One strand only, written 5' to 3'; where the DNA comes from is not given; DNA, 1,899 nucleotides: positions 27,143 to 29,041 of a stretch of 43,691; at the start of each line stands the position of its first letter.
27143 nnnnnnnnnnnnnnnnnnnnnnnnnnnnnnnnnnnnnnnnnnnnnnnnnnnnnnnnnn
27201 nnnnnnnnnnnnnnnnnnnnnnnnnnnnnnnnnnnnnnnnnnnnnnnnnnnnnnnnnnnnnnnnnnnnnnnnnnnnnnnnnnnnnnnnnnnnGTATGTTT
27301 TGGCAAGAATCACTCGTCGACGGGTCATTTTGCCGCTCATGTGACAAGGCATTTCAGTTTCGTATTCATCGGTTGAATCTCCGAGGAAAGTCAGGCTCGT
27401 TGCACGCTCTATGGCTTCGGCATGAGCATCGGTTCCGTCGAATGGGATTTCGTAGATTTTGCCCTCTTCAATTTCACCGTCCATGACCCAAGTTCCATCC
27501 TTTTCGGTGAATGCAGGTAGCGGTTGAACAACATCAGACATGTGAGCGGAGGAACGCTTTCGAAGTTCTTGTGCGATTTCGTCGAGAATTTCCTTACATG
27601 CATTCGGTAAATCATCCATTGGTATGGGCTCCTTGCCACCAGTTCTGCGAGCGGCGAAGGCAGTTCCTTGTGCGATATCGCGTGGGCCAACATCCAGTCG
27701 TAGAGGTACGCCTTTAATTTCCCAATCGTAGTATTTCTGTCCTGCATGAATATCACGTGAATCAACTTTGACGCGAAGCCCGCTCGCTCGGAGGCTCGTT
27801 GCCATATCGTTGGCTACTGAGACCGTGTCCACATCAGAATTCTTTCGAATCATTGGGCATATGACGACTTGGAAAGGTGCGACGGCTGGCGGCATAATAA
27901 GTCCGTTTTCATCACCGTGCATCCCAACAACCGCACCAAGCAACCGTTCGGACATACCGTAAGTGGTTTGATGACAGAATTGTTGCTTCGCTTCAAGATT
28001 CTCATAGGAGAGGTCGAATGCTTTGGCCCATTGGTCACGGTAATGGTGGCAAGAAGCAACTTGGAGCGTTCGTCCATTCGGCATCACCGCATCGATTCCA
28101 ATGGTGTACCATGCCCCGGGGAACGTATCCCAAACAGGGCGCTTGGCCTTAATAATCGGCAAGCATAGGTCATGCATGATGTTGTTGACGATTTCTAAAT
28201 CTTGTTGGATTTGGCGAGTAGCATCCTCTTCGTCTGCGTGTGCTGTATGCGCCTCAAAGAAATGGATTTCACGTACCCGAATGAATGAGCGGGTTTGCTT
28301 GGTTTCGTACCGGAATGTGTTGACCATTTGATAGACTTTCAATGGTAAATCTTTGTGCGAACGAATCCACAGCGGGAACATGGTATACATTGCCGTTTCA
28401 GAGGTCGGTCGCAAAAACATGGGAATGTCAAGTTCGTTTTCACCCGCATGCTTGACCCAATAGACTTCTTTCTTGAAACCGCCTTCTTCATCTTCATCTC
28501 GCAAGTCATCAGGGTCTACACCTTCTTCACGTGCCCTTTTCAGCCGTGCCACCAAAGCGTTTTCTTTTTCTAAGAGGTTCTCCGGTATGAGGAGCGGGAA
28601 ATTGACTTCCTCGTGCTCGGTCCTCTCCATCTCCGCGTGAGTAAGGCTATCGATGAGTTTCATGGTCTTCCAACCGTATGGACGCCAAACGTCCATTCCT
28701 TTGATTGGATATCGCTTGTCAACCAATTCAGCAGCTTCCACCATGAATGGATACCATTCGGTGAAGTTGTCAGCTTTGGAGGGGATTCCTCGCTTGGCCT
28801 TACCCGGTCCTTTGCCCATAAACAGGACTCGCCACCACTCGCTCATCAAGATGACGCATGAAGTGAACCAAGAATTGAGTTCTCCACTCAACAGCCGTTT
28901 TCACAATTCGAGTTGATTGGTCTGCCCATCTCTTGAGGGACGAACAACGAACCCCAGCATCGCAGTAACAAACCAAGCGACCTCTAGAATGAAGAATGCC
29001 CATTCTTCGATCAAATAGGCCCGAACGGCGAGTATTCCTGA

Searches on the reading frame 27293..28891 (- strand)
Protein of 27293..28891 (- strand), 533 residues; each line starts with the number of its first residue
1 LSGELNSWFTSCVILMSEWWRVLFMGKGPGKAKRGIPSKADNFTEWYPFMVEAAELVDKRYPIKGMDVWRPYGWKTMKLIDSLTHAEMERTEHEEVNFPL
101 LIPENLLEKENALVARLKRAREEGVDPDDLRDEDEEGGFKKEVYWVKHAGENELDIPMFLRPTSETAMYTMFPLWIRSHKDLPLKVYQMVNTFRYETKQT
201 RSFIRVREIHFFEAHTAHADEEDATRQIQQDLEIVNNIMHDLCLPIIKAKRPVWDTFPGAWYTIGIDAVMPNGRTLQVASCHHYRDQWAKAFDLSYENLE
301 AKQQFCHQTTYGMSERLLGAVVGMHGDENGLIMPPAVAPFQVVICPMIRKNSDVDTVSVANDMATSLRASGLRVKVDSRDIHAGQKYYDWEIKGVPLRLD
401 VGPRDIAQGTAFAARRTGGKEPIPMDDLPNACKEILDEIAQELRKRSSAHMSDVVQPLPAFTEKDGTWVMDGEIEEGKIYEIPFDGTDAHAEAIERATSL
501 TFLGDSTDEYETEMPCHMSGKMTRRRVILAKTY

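Call 10: search_protein_families(library=pfam, proteins=[window:27293-28891:-], max_evalue=0.001)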
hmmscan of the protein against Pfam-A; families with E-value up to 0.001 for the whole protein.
window:27293-28891:- (533 aa): 3 families
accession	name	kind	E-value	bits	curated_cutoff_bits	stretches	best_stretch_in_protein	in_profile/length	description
PF00587.30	tRNA-synt_2b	-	3.8e-28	99.2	29.3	1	144-322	1-176/179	tRNA synthetase class II core domain (G, H, P, S and T)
PF03129.25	HGTP_anticodon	-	2.2e-14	53.8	21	1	341-434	1-93/94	Anticodon binding domain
PF09180.16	ProRS-C_1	-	1.3e-06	28.9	31.5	1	473-533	7-71/71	Prolyl-tRNA synthetase, C-terminal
